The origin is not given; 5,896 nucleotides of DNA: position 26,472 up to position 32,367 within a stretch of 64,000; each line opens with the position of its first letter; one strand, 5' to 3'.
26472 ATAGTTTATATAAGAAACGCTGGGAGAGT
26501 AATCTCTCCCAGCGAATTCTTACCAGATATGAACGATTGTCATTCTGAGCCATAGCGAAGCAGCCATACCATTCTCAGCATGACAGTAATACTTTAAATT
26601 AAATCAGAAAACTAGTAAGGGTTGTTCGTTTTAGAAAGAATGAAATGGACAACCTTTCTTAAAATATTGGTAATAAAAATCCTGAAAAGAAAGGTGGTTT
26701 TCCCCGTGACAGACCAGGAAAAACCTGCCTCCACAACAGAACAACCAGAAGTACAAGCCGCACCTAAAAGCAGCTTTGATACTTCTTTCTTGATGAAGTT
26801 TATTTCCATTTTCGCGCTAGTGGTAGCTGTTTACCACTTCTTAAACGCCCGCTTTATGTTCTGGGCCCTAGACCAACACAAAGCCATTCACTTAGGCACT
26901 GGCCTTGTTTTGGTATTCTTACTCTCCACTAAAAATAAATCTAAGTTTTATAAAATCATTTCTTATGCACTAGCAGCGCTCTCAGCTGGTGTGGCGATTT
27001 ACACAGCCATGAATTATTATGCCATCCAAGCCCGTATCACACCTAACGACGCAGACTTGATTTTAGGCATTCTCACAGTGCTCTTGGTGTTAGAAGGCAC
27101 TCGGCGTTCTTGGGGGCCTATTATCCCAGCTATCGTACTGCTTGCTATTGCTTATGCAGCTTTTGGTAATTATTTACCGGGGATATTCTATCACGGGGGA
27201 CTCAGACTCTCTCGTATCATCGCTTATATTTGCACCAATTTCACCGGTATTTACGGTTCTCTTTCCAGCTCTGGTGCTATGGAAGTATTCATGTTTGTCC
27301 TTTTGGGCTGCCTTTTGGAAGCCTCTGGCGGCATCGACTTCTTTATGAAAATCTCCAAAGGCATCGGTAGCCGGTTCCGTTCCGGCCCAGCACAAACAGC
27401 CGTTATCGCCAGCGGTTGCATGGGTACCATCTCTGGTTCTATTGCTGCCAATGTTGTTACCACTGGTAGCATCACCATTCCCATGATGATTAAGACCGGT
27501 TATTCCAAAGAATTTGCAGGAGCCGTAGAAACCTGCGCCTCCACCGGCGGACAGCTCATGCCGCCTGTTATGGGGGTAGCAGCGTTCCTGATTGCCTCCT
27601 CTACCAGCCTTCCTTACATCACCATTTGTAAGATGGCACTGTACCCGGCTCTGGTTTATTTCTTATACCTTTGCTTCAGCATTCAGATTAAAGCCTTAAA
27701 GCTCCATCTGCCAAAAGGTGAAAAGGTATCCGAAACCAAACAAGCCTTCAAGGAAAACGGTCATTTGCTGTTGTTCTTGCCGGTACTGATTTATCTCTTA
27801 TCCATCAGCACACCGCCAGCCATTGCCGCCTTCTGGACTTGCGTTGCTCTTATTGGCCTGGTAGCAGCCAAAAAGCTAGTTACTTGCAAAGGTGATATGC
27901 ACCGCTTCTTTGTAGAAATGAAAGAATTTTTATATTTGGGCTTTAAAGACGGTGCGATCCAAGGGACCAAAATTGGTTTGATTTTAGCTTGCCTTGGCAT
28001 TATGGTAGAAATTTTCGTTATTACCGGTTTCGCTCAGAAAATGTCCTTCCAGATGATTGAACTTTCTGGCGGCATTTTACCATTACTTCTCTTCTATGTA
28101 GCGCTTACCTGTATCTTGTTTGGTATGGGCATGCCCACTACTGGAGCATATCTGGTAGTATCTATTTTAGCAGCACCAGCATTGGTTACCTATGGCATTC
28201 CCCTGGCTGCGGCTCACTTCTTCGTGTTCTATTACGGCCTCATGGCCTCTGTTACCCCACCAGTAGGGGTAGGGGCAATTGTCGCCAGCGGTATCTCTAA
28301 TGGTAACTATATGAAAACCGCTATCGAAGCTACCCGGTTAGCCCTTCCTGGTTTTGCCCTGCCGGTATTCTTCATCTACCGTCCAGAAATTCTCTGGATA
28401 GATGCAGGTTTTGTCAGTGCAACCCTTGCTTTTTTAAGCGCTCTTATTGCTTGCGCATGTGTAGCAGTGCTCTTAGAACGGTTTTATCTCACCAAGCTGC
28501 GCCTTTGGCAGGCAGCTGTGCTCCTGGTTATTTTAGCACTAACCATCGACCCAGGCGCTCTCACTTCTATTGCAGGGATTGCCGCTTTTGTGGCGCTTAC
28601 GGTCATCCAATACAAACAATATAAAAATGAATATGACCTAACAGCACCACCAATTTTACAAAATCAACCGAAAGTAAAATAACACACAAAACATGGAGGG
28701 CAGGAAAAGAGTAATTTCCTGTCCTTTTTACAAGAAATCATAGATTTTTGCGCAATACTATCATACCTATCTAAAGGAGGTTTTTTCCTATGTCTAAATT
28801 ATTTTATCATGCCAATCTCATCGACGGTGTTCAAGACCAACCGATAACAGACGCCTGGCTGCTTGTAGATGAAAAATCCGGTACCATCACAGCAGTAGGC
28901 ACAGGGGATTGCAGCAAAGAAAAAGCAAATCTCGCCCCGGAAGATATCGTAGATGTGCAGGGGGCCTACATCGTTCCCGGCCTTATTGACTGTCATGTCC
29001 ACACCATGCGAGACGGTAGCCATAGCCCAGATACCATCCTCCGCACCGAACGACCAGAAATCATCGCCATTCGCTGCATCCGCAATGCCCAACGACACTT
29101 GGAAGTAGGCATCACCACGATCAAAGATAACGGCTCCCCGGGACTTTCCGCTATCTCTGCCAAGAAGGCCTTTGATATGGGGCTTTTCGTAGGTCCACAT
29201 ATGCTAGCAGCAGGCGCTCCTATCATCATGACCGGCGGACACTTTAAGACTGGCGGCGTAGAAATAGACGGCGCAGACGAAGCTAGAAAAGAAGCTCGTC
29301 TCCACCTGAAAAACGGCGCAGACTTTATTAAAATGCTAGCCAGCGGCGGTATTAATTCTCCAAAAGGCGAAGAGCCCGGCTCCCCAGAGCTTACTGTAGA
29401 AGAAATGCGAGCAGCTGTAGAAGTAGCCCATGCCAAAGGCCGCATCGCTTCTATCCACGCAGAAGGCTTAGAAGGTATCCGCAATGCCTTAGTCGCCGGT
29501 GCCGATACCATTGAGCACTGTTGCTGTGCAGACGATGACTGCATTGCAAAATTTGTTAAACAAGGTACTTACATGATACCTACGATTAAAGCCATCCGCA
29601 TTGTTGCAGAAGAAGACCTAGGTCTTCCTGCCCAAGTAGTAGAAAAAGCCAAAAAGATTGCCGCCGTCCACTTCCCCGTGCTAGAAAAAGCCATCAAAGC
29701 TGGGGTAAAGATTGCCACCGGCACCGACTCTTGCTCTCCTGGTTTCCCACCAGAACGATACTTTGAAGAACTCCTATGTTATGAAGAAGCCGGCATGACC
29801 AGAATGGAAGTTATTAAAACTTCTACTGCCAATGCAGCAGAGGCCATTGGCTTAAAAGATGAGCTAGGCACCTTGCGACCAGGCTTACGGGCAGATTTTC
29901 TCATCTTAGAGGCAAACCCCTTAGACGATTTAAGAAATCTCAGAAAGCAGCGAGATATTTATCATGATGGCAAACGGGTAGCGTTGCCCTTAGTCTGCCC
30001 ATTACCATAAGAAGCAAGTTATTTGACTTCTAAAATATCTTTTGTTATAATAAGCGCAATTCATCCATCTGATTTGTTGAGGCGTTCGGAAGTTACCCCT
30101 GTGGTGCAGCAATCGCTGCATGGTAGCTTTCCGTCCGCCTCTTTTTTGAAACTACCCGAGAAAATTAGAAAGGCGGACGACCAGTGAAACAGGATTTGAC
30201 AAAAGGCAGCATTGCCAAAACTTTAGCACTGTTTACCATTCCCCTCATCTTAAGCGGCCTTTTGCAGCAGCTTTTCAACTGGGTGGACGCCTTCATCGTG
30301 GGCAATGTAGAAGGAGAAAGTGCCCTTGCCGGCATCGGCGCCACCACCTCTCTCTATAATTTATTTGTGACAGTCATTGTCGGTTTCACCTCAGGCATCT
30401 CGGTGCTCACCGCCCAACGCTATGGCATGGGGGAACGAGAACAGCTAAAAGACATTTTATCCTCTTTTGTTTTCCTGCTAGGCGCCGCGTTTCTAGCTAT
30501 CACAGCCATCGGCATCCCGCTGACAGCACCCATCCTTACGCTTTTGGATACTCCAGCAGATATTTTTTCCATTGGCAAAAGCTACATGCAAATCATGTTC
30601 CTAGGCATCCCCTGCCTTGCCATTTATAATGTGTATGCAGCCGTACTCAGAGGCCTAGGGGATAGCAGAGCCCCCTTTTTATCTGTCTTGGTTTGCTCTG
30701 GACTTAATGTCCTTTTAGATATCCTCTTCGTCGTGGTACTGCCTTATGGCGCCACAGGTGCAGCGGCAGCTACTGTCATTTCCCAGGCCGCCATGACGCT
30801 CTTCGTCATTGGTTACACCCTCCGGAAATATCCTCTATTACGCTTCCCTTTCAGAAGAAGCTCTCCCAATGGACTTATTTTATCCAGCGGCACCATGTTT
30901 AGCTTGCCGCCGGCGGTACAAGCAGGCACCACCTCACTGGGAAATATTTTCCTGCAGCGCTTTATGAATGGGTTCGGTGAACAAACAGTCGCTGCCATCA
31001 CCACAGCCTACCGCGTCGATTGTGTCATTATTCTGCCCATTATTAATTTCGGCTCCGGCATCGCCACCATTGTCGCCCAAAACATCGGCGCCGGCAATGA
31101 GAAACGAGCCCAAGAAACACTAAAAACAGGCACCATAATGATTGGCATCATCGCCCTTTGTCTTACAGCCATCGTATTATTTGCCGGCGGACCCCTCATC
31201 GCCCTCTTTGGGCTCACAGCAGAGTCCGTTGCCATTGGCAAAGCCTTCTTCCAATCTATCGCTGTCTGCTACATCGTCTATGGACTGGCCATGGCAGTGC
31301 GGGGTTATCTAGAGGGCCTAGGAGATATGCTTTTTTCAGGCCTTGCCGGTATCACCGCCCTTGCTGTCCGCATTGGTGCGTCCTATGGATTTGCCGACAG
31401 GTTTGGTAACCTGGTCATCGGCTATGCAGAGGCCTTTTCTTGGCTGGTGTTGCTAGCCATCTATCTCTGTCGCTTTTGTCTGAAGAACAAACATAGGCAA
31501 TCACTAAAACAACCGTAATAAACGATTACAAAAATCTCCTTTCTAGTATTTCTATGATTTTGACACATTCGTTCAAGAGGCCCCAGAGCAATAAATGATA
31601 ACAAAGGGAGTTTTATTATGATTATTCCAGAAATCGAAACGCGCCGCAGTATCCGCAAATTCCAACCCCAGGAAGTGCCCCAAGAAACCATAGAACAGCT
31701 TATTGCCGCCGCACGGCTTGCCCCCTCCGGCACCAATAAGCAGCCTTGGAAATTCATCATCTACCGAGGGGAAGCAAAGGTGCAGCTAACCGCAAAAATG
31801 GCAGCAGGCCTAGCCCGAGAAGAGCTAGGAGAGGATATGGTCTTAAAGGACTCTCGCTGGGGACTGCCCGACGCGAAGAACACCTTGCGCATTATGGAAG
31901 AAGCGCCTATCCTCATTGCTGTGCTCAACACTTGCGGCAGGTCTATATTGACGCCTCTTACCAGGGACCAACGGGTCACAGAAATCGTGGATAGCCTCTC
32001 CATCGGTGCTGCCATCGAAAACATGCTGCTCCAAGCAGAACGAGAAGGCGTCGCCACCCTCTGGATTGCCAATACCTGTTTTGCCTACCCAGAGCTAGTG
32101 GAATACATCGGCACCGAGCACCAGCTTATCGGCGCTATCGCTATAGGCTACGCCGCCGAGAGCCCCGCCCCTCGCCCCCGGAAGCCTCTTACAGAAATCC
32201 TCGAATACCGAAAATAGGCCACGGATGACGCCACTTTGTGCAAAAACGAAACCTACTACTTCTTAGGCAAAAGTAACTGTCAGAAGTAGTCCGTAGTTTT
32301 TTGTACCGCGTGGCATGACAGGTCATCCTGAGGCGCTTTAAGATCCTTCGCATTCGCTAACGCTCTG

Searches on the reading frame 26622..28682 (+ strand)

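Call 62: search_protein_families(library=pfam, proteins=[window:26622-28682:+], max_evalue=1e-8)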
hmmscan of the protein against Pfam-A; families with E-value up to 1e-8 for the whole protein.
window:26622-28682:+ (686 aa): 1 family
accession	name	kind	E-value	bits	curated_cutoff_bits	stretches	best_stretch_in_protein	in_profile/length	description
PF06808.19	DctM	-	5.3e-68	230.2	23.8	1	152-589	2-412/413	Tripartite ATP-independent periplasmic transporter, DctM component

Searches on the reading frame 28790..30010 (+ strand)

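Call 62: search_protein_families(library=pfam, proteins=[window:28790-30010:+], max_evalue=1e-8)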
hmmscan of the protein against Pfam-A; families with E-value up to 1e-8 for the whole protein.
window:28790-30010:+ (406 aa): 2 families
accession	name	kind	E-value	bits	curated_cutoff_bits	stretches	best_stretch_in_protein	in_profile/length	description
PF01979.26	Amidohydro_1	-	7.2e-46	157.4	25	1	60-390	1-335/345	Amidohydrolase family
PF07969.17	Amidohydro_3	-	8.5e-18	65.5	29.7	1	176-379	229-450/472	Amidohydrolase family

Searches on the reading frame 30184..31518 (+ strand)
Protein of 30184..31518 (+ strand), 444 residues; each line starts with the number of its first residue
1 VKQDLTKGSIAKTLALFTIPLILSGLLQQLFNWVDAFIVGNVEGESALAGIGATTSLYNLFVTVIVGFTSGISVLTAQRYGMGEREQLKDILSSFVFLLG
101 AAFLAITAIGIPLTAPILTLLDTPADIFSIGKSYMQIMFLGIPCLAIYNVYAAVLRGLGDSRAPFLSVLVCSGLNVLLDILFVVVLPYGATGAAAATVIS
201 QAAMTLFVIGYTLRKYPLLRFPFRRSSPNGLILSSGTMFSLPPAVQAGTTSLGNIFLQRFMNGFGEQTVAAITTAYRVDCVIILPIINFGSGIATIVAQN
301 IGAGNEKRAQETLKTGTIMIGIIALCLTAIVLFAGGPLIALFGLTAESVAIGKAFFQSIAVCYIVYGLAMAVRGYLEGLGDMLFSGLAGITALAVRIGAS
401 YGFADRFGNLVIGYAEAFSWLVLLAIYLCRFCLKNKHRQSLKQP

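Call 62: search_protein_families(library=pfam, proteins=[window:30184-31518:+], max_evalue=1e-8)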
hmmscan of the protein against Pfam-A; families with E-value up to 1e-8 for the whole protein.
window:30184-31518:+ (444 aa): 1 family
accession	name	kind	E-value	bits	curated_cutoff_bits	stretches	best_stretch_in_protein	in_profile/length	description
PF01554.23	MatE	-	3.6e-50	170.2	24.9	2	20-180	1-160/161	MatE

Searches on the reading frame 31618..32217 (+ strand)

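Call 63: search_protein_families(library=pfam, proteins=[window:31618-32217:+], max_evalue=1e-8)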
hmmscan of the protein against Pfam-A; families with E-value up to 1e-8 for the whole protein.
window:31618-32217:+ (199 aa): 2 families
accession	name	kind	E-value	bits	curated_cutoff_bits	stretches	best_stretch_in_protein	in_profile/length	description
PF00881.29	Nitroreductase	-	6.9e-33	114.6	23.5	1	6-178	1-167/167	Nitroreductase family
PF14512.11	TM1586_NiRdase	-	8.8e-18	65.1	27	0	129-198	84-152/215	Putative TM nitroreductase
